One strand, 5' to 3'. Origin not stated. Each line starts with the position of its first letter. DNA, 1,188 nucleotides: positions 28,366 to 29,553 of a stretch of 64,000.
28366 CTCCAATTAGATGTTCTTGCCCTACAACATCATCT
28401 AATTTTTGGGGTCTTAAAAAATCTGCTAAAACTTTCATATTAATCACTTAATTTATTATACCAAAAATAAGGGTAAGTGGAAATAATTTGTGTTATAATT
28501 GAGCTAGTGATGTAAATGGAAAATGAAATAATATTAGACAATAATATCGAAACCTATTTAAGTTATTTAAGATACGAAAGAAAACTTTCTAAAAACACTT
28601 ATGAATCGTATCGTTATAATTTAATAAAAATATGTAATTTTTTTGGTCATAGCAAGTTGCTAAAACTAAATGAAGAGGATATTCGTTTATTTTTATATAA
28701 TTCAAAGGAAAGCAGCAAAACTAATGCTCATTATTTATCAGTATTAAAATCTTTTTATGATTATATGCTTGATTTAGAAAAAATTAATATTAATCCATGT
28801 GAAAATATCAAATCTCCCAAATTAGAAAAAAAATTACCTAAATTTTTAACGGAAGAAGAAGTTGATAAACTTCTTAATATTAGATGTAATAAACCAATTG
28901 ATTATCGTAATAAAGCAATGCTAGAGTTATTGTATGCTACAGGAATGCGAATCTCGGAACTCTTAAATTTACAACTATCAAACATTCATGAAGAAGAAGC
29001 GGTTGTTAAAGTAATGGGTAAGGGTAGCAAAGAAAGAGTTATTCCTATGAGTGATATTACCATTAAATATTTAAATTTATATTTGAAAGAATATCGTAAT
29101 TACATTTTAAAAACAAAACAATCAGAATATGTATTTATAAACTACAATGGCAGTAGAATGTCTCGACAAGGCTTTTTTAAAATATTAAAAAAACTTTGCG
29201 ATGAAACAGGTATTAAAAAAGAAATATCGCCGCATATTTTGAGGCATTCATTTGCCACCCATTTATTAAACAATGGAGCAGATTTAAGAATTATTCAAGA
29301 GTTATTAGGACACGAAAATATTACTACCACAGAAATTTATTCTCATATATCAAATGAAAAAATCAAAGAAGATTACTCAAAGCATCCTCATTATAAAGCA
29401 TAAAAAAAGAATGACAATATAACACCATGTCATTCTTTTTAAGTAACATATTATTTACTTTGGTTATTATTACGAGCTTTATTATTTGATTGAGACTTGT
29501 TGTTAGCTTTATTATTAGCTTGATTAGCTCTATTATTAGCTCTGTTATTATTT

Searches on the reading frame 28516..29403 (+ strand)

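Call 89: search_protein_families(library=pfam, proteins=[window:28516-29403:+], max_evalue=10)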
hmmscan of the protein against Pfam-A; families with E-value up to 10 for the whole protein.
window:28516-29403:+ (295 aa): 5 families
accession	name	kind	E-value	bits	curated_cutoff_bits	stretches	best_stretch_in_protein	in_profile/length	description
PF00589.27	Phage_integrase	-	1.3e-54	185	27.1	1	109-280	1-170/172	Phage integrase family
PF02899.23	Phage_int_SAM_1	-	4.7e-13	49.7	22.3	1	11-84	1-79/83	Phage integrase, N-terminal SAM-like domain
PF13495.12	Phage_int_SAM_4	-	2.8e-06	28.1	27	2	15-87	6-81/85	Phage integrase, N-terminal SAM-like domain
PF13102.12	Phage_int_SAM_5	-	0.0097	16.7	22.3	2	19-96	12-94/98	Phage integrase SAM-like domain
PF14659.12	Phage_int_SAM_3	-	0.011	16.3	22.6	1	19-59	12-53/58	Phage integrase, N-terminal SAM-like domain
